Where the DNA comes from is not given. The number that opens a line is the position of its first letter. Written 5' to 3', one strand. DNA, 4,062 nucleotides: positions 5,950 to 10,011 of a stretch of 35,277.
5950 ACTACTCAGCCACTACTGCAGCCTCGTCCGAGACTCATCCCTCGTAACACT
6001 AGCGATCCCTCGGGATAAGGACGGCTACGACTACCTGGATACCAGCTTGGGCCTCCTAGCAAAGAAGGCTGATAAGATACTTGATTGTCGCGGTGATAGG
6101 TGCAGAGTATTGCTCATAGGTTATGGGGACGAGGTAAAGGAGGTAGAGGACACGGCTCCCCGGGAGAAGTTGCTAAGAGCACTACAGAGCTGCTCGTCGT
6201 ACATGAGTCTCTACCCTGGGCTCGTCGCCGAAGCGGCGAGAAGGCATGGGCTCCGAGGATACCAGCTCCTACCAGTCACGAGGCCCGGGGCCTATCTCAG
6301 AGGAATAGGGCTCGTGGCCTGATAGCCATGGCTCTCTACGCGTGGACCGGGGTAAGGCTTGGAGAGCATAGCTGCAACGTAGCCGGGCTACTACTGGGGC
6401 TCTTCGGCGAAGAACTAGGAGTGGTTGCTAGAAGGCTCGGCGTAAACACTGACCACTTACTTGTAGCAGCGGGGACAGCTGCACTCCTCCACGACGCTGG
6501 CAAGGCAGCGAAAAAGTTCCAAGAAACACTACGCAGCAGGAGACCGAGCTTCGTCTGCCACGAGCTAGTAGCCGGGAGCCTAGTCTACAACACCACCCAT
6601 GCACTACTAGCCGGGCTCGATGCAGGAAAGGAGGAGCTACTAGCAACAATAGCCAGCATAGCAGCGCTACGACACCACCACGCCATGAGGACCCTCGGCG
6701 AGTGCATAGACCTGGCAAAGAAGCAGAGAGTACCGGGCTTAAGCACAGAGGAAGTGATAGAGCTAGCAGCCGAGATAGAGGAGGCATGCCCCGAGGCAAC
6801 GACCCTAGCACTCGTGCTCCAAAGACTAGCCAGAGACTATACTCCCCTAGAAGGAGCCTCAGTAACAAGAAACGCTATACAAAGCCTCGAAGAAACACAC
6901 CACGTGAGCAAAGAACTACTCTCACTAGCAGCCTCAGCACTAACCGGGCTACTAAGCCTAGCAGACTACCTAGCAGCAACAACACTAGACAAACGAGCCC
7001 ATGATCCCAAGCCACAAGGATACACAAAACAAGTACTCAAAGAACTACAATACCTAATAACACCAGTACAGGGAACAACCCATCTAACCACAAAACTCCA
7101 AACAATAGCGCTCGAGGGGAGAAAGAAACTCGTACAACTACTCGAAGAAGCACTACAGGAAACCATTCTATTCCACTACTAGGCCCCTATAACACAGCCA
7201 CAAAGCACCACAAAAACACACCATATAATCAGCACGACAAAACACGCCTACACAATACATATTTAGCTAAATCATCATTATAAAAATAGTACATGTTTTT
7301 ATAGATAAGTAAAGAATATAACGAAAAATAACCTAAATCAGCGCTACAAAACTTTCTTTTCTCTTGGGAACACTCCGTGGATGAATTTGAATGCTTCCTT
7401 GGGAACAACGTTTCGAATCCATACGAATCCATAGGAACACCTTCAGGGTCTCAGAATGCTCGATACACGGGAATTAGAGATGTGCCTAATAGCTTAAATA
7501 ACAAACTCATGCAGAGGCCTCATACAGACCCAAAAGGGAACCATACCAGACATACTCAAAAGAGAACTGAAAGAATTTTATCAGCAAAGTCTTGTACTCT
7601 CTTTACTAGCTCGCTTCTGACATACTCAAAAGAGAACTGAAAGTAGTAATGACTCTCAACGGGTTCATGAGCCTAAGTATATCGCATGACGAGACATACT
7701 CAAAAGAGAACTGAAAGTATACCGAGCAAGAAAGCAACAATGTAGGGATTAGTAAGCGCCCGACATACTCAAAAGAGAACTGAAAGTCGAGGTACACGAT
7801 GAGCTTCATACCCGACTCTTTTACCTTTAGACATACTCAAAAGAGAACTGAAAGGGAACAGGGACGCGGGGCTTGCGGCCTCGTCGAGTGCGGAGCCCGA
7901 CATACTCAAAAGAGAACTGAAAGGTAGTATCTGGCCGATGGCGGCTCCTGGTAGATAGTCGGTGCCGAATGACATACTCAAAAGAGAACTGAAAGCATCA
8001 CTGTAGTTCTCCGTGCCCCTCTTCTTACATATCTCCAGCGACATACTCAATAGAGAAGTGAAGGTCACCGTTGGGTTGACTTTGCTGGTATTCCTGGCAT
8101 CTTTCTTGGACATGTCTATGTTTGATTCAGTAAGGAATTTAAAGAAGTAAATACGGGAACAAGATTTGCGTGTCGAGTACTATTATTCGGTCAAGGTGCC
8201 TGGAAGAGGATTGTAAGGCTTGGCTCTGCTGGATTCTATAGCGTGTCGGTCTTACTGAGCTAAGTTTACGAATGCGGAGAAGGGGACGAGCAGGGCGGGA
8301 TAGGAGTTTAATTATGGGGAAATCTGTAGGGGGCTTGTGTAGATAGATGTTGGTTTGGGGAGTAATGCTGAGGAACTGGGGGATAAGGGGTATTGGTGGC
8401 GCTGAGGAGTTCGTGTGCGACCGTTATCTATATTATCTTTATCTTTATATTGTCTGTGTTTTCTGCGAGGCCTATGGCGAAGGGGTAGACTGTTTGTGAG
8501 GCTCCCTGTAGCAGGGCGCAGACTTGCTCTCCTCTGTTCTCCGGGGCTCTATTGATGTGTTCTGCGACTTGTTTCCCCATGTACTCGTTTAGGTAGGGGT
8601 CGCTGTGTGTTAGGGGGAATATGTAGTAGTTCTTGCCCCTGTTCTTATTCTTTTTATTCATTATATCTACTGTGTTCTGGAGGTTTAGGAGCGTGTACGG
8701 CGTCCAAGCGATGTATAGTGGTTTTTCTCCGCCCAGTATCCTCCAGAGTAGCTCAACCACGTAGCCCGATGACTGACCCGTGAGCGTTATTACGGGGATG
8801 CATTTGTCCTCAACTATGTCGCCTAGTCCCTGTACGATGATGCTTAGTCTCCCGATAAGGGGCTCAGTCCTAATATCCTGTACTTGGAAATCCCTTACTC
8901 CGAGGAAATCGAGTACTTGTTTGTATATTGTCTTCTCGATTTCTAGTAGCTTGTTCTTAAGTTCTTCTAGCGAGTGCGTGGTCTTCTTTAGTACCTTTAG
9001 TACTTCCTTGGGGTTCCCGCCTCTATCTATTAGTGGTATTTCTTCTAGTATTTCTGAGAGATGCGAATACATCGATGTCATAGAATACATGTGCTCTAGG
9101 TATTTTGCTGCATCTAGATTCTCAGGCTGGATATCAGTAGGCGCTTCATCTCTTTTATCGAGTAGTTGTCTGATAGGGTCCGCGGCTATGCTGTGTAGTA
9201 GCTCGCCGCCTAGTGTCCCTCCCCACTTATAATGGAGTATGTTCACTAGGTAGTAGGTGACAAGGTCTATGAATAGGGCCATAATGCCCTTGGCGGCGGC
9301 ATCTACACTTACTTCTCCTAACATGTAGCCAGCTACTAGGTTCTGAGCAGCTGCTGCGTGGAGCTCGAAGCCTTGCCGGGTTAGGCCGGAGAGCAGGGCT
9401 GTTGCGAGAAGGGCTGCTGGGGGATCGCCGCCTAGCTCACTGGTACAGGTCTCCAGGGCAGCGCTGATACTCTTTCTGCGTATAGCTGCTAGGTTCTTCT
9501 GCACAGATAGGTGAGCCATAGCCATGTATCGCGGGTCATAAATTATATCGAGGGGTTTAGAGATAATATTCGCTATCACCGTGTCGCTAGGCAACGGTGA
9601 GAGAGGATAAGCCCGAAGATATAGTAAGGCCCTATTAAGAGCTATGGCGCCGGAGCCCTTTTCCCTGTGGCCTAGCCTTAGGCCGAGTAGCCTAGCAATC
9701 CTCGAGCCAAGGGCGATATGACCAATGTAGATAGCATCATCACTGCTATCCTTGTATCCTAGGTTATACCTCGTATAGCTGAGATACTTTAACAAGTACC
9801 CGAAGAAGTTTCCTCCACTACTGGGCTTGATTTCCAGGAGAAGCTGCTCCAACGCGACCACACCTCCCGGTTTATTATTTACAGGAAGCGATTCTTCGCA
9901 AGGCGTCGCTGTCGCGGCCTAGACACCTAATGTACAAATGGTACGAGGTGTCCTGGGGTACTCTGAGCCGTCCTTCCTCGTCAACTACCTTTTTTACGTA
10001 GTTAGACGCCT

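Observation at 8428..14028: Six-gene uncharacterised island between the type I-A array and the type III operon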

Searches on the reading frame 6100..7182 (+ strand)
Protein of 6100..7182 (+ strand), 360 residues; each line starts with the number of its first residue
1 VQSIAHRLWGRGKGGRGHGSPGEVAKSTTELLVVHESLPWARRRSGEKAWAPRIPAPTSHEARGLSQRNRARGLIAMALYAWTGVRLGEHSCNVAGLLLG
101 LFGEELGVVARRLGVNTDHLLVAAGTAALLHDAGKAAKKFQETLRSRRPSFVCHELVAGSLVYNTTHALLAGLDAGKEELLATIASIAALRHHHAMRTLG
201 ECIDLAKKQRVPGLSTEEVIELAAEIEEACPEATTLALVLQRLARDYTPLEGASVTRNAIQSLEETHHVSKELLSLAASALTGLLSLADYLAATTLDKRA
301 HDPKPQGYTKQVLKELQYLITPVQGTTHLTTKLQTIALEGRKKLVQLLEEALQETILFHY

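Call 8: search_protein_families(library=padloc, proteins=[window:6100-7182:+], max_evalue=0.001)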
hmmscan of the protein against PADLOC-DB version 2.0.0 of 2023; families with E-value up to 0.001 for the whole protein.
window:6100-7182:+ (360 aa): 17 families
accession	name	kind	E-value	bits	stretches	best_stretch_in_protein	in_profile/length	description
PDLC01456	Cas3a2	-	4.4e-17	60.9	1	77-294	1-187/207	CAS-I; effector_G3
PDLC00940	Cas3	-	6.3e-16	57.1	1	88-293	2-177/178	CRISPR-associated endonuclease Cas3-HD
PDLC01254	Cas3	-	2.7e-15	55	1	86-295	8-160/164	CAS-I; effector_G3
PDLC01378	Cas3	-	2.8e-14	51.8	1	108-293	22-169/174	CAS-I; effector_G3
PDLC01761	Cas3b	-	6.6e-14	49.5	1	118-318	40-225/705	-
PDLC01762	Cas3b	-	2.6e-13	47.4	1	104-315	28-222/692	-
PDLC01767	Cas3e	-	8.3e-11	39.1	1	86-322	32-176/680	-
PDLC02080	Cas3b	-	9.7e-10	35.5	1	95-298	32-220/709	-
PDLC01759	Cas3b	-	1.9e-09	34.8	1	80-323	4-203/711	-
PDLC01765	Cas3c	-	4.8e-08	30.4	1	123-319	45-157/612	-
PDLC01769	Cas3g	-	3.4e-06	24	1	71-161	656-720/836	-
PDLC01757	Cas3b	-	7.1e-06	22.8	1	126-319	42-191/676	-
PDLC01763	Cas3b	-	7.9e-06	22.9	1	124-345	42-254/762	-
PDLC01770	Cas3g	-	0.00025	17.7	1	109-244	556-690/733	-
PDLC02082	Cas3b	-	0.00029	17.4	1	126-218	41-125/734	-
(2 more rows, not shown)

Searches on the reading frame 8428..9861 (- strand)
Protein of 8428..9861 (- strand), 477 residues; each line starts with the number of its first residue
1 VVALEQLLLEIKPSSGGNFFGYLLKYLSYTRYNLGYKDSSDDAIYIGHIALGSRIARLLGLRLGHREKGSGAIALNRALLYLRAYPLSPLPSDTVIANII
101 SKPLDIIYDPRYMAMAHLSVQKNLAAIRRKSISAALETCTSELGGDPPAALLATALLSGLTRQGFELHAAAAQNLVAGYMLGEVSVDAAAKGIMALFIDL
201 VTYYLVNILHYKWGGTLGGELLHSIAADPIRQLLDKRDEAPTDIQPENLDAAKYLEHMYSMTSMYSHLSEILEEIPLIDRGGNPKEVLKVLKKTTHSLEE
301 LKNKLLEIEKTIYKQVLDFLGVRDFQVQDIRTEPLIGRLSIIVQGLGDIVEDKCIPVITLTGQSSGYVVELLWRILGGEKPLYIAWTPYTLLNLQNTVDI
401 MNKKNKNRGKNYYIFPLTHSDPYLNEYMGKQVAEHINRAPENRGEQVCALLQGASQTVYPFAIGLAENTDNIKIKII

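Call 5: search_protein_families(library=pfam, proteins=[window:8428-9861:-], max_evalue=1)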
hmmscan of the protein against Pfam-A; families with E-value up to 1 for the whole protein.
window:8428-9861:- (477 aa): 0 families

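Call 6: search_protein_families(library=ncbifam, proteins=[window:8428-9861:-], max_evalue=1)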
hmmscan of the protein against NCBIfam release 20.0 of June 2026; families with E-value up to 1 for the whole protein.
window:8428-9861:- (477 aa): 0 families

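Call 7: search_protein_families(library=padloc, proteins=[window:8428-9861:-], max_evalue=1)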
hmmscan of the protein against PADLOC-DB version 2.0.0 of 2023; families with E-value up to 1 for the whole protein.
window:8428-9861:- (477 aa): 0 families

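Call 9: search_solved_structures(query=window:8428-9861:-, max_evalue=1)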
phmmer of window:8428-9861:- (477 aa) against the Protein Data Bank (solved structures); distinct sequences matched with E-value up to 1: 1.
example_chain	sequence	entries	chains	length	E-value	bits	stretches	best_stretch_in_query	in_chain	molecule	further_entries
2l7n_A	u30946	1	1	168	0.062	15.7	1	134-201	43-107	Talin-1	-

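Call 12: find_homologous_proteins(query=window:8428-9861:-, max_evalue=0.001)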
Query window:8428-9861:- (477 aa): 3 proteins with E <= 0.001 among 8000 candidates.
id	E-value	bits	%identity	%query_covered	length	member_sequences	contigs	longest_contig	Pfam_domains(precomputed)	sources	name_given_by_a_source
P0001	0.0e+0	1054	100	99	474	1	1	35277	-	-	-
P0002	2.4e-248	843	83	99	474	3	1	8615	-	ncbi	-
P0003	9.5e-216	735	72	99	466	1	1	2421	-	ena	-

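Call 13: find_encoding_contigs(protein=P0002, flank=10000)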
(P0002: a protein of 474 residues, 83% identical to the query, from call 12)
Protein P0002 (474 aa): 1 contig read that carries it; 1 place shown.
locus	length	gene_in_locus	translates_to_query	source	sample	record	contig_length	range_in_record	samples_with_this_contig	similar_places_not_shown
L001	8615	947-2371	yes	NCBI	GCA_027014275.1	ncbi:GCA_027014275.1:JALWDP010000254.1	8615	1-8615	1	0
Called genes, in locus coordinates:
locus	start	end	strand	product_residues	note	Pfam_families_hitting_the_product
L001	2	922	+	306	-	?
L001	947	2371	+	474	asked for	-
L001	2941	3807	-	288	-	PF18019:Cas3_HD (weak)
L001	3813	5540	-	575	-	PF00270:DEAD, PF00271:Helicase_C, PF22590:Cas3-like_C_2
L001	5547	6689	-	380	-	-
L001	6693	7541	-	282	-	PF09704:Cas_Cas5d (weak)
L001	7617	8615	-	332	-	?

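Call 14: find_encoding_contigs(protein=P0003, flank=10000)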
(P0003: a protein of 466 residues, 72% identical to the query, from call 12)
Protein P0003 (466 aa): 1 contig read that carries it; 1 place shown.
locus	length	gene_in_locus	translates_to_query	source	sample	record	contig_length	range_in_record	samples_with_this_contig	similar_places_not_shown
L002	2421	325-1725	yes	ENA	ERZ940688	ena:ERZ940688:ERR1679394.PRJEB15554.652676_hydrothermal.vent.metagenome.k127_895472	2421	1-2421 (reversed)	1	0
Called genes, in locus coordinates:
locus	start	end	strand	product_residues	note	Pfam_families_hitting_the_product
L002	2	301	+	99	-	?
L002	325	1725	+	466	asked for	-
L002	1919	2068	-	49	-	-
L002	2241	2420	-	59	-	?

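Call 96: search_solved_structures(query=A9, max_evalue=10, show_alignments=3)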
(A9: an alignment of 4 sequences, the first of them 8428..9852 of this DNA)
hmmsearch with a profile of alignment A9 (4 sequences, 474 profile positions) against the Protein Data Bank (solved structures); distinct sequences matched with E-value up to 10: 3.
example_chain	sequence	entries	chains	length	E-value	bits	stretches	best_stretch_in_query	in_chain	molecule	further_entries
1nhl_A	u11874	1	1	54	0.94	11.4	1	272-307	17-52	Synaptosomal-associated protein 23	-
1ko7_A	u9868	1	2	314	0.95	11.4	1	317-364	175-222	Hpr kinase/phosphatase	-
6z1p_Bp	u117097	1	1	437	2.4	10.1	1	268-346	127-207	30S ribosomal protein S16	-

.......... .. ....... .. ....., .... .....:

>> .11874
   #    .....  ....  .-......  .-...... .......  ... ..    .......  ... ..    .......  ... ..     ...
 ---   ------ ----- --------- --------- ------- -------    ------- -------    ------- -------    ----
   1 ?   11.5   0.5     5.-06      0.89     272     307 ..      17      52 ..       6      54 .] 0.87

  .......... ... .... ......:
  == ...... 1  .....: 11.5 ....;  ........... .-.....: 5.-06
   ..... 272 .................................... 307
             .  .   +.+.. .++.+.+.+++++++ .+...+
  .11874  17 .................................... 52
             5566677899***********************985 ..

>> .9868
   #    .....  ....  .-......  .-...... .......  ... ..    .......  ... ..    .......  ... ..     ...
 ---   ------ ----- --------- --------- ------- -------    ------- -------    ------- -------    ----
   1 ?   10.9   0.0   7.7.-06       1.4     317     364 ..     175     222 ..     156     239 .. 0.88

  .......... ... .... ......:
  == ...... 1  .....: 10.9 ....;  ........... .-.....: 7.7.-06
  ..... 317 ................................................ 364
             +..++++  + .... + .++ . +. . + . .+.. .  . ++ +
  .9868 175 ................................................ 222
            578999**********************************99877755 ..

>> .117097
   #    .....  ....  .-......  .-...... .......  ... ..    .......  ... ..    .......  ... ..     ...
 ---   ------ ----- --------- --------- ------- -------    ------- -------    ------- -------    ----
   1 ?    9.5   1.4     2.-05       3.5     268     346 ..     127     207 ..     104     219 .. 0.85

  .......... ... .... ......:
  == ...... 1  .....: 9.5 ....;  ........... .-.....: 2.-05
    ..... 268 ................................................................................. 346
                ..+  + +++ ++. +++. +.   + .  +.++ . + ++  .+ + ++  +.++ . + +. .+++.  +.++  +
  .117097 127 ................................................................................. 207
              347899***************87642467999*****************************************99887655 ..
